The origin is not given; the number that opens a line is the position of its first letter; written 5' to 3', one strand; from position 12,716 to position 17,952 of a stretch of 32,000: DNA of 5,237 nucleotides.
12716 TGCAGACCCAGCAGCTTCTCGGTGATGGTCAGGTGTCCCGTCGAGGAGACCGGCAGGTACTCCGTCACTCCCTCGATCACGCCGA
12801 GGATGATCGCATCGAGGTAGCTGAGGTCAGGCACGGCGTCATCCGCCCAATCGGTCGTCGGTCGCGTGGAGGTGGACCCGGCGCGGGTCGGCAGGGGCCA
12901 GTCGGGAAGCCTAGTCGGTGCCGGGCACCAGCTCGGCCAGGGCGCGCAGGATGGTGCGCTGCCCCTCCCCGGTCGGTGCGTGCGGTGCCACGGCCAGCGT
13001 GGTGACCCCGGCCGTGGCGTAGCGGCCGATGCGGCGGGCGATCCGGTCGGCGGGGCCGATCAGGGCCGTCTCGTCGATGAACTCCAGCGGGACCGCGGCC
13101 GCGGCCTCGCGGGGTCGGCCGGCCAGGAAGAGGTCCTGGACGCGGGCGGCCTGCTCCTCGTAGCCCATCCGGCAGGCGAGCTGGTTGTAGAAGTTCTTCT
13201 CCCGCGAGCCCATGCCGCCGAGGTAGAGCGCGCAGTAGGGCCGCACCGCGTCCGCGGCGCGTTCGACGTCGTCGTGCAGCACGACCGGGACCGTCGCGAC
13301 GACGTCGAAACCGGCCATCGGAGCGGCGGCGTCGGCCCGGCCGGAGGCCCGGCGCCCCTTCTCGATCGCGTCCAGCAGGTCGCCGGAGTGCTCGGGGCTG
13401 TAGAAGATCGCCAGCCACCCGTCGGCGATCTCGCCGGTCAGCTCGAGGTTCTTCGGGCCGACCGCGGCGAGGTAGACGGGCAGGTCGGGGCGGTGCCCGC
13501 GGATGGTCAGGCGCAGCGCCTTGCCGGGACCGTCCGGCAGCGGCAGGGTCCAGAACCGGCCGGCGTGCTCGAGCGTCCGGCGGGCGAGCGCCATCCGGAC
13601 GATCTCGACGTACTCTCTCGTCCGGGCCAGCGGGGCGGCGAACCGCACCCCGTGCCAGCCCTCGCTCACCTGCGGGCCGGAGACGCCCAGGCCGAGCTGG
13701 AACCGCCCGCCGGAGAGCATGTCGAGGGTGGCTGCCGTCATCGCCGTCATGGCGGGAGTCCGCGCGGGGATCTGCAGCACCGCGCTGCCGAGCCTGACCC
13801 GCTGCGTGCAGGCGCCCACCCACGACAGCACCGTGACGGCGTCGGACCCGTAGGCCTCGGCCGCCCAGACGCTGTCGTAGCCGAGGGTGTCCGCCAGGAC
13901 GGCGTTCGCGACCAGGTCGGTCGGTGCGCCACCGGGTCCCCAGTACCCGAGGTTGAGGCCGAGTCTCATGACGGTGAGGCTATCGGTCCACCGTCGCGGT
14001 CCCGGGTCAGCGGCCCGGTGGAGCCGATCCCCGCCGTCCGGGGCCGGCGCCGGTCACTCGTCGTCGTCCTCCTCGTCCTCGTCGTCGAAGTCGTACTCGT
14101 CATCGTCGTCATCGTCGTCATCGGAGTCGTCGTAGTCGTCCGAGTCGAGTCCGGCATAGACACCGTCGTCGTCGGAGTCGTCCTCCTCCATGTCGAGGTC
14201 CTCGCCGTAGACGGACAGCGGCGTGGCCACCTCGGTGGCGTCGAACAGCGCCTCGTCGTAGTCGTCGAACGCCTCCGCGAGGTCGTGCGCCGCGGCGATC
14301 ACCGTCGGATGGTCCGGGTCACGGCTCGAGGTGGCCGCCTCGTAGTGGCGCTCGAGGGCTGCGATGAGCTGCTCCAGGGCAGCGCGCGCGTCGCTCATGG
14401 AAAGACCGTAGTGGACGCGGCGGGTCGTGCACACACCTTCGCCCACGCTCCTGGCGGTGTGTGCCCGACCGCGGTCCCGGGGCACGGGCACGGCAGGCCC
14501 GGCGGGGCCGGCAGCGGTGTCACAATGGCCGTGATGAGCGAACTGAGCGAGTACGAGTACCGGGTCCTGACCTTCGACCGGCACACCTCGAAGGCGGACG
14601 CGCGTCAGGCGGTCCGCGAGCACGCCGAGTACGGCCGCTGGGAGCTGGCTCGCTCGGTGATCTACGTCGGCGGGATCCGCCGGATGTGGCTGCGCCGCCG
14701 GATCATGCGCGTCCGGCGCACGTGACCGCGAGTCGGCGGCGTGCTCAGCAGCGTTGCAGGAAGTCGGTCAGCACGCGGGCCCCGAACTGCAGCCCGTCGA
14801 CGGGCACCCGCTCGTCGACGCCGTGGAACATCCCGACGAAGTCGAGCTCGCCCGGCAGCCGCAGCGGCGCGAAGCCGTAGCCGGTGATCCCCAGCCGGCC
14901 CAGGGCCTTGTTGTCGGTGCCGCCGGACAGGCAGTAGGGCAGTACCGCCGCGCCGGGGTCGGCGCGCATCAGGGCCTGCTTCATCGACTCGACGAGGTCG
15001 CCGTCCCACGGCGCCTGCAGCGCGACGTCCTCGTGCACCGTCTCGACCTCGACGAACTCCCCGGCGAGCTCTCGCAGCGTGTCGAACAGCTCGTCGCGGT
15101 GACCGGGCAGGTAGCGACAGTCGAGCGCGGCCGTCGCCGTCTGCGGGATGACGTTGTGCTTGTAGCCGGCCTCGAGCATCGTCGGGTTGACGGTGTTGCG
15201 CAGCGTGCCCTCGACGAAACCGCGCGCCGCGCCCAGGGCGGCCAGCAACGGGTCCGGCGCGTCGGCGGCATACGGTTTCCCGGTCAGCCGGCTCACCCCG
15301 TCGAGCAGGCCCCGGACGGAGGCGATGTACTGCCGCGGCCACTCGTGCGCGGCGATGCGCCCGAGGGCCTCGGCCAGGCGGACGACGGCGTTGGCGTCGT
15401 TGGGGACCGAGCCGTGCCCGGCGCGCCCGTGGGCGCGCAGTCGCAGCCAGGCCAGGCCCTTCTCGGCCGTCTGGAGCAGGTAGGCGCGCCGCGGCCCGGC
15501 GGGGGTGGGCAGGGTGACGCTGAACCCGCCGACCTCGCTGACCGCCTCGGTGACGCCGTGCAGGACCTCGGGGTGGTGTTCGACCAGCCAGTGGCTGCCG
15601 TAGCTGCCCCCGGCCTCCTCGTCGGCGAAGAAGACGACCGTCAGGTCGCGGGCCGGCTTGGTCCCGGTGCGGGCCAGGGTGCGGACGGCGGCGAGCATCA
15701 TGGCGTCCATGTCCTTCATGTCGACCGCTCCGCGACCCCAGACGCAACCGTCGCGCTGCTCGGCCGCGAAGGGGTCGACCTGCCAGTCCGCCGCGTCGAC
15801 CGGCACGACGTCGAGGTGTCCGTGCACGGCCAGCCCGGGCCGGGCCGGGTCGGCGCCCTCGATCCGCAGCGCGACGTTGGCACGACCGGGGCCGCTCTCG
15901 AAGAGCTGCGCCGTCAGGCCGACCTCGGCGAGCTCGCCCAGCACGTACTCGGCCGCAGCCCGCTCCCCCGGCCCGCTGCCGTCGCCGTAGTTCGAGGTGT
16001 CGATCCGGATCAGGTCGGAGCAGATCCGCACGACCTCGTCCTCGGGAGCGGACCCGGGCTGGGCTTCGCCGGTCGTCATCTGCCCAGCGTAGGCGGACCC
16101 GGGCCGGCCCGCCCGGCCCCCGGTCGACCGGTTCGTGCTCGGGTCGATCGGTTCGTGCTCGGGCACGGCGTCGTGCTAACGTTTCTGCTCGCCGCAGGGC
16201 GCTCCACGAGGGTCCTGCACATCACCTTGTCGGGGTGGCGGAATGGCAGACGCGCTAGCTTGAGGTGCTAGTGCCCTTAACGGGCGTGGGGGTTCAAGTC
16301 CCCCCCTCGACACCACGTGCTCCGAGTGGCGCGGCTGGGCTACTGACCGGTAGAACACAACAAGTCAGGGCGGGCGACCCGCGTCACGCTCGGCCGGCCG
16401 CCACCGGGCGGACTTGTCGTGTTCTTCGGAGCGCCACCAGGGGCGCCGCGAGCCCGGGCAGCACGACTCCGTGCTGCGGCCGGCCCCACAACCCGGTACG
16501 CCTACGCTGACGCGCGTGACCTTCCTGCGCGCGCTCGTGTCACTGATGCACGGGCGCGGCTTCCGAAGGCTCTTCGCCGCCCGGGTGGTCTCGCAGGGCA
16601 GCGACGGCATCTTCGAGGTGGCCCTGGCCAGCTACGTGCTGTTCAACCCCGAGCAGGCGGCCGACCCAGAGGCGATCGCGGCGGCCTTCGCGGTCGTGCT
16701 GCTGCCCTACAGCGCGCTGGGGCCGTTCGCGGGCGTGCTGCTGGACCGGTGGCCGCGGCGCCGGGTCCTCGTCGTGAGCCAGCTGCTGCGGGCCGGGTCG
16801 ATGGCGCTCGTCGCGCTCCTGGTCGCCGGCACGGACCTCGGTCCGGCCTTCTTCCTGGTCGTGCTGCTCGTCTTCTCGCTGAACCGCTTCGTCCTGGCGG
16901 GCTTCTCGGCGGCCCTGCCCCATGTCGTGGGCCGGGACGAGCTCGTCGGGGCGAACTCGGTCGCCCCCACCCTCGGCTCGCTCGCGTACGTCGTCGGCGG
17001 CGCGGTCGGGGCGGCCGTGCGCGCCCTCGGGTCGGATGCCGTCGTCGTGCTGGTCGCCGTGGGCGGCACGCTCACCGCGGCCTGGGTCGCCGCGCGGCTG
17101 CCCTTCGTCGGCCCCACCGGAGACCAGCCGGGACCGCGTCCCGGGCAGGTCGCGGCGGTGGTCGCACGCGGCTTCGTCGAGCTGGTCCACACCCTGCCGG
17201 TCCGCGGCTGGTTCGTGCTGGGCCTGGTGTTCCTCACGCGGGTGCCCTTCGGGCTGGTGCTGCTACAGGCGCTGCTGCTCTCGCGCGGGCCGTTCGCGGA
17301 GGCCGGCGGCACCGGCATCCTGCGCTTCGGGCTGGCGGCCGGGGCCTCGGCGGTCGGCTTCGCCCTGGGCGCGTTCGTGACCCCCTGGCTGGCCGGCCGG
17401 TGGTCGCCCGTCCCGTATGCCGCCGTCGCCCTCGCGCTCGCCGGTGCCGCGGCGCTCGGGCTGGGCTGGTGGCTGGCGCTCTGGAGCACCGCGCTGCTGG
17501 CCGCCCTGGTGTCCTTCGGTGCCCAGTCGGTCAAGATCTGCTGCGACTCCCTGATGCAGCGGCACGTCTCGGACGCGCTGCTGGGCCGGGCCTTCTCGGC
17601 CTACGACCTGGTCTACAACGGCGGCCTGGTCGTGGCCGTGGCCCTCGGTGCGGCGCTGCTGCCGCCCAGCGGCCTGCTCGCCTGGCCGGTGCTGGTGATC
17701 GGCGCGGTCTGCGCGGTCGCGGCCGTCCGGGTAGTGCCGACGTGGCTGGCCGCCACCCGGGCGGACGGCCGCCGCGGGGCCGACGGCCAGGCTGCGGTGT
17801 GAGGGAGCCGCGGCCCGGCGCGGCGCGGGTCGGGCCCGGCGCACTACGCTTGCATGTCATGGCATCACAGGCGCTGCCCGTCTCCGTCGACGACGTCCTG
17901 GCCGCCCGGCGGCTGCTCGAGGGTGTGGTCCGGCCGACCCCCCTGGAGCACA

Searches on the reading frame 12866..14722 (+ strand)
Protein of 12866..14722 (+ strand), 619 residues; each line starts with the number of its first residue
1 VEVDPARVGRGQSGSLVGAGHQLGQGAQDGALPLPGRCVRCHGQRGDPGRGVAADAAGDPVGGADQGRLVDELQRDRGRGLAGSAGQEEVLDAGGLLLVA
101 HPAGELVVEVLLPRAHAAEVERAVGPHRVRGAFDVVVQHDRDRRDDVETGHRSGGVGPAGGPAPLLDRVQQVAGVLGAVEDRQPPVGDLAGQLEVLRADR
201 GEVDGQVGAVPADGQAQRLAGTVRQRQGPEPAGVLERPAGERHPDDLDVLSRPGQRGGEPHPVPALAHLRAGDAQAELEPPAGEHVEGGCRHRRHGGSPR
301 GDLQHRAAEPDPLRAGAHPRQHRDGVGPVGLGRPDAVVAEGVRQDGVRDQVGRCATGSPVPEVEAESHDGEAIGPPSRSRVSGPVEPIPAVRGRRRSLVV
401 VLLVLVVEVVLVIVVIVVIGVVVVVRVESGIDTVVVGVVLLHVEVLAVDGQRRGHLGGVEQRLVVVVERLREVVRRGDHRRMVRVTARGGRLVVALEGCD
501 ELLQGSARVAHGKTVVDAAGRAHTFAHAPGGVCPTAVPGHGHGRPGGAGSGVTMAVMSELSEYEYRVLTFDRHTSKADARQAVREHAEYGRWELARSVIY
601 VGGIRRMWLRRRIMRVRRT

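Call 64: search_protein_families(library=pfam, proteins=[window:12866-14722:+], max_evalue=0.00001)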
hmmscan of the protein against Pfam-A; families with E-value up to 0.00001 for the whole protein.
window:12866-14722:+ (619 aa): 1 family
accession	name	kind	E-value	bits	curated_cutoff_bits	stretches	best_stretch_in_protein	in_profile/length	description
PF18963.5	DUF5703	-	1.5e-21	76.2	33.2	1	562-612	1-51/51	Family of unknown function (DUF5703)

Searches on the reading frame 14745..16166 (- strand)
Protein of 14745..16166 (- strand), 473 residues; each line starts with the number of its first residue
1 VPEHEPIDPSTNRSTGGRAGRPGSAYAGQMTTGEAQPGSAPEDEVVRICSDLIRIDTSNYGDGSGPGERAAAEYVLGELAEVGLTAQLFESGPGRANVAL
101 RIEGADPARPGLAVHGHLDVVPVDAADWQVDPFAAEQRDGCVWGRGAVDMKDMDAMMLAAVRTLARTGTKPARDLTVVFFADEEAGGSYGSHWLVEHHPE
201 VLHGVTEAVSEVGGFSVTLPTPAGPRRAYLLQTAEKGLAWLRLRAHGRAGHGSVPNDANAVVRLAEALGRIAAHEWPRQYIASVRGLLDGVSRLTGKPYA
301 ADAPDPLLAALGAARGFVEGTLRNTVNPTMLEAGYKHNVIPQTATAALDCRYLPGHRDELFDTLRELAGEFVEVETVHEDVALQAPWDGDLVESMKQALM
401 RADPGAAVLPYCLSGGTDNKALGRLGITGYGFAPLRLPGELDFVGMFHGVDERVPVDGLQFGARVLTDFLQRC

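Call 64: search_protein_families(library=pfam, proteins=[window:14745-16166:-], max_evalue=0.00001)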
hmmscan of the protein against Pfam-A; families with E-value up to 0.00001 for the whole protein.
window:14745-16166:- (473 aa): 3 families
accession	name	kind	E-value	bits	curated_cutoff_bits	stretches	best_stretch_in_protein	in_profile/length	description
PF01546.33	Peptidase_M20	-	4.9e-31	108.7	24.6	1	113-471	1-205/206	Peptidase family M20/M25/M40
PF07687.19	M20_dimer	-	1.3e-17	64.1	21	1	233-368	1-99/107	Peptidase dimerisation domain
PF04389.22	Peptidase_M28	-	4e-10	40.2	21.3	1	97-200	1-82/193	Peptidase family M28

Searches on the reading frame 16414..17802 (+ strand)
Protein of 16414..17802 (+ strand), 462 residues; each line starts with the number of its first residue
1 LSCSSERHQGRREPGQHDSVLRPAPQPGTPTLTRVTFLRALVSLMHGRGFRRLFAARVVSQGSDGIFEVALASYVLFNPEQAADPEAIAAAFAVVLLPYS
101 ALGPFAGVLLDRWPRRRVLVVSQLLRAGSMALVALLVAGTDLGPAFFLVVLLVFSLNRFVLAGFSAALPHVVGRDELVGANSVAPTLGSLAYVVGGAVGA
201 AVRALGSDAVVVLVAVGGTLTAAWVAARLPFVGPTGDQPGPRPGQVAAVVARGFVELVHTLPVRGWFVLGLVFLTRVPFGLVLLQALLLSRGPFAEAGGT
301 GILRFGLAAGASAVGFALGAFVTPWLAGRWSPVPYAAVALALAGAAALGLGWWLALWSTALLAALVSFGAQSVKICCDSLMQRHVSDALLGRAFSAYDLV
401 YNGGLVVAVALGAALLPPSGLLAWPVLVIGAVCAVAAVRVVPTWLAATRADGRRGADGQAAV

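Call 64: search_protein_families(library=pfam, proteins=[window:16414-17802:+], max_evalue=0.00001)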
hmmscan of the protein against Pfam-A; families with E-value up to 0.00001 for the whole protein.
window:16414-17802:+ (462 aa): 1 family
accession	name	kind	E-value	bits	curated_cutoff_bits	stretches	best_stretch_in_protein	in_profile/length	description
PF07690.21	MFS_1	-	6.4e-21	75.1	33.4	2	54-403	2-341/347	Major Facilitator Superfamily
